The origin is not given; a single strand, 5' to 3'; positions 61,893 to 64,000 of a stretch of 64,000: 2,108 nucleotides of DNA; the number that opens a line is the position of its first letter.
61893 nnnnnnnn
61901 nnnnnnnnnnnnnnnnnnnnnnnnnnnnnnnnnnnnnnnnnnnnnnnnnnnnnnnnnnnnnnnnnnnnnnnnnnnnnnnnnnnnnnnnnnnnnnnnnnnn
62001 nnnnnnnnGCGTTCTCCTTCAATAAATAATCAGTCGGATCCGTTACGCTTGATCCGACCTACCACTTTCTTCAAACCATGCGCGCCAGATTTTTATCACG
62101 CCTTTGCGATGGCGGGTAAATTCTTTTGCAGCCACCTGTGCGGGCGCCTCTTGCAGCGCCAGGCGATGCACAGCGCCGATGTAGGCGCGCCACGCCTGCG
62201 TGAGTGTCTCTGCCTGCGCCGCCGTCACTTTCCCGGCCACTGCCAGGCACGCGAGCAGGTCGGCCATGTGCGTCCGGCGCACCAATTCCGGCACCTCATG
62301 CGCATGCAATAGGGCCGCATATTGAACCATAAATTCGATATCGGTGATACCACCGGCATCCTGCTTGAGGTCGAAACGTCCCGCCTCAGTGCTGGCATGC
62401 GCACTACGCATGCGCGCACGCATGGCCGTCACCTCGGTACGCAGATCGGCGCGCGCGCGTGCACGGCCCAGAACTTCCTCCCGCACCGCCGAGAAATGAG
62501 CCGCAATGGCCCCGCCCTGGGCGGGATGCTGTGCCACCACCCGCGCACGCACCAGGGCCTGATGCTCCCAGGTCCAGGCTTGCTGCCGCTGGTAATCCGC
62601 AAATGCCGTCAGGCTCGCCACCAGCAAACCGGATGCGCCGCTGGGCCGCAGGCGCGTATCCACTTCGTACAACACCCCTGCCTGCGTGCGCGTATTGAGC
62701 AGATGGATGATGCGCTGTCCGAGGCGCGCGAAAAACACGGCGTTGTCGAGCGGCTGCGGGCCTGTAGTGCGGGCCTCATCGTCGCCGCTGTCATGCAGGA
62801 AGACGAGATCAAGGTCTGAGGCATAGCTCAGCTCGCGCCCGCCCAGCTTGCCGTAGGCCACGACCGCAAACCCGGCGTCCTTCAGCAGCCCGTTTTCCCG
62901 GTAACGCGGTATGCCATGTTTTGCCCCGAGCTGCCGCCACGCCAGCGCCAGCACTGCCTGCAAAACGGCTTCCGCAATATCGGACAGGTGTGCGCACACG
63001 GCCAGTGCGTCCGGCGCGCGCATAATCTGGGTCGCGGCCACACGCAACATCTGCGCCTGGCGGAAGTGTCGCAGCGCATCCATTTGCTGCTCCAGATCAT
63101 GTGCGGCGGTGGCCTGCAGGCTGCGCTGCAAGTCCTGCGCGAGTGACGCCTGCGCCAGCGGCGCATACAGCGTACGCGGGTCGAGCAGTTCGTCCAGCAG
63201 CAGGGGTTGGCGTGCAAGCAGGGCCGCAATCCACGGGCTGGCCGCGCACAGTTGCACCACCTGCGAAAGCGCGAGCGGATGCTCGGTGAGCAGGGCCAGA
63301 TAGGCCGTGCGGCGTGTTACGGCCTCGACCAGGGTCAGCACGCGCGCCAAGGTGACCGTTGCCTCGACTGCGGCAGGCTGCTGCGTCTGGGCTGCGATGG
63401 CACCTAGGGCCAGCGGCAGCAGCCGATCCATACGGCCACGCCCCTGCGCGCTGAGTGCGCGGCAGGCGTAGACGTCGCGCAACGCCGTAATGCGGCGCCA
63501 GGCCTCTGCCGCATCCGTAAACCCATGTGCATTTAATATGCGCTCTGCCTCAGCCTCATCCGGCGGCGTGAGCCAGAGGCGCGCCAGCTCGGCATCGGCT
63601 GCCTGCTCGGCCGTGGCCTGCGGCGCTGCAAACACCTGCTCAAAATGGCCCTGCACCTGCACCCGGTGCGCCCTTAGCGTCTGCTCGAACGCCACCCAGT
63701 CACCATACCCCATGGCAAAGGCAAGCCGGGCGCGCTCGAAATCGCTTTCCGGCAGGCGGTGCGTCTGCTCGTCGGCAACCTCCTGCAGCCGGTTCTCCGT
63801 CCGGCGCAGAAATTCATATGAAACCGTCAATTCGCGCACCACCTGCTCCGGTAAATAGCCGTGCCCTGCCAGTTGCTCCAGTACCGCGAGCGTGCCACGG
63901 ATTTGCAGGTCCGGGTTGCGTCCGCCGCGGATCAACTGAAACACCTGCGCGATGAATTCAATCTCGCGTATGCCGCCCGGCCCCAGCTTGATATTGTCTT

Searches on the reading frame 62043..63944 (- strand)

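Call 74: search_protein_families(library=pfam, proteins=[window:62043-63944:-], max_evalue=0.00001)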
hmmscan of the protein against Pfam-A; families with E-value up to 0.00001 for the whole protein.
window:62043-63944:- (633 aa): 2 families
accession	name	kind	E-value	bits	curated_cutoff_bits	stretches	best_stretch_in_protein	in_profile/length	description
PF03710.21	GlnE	-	2.4e-84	283.1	24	1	227-476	2-245/252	Glutamate-ammonia ligase adenylyltransferase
PF08335.16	GlnD_UR_UTase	-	7.4e-28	97.8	21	2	14-105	46-141/141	GlnD PII-uridylyltransferase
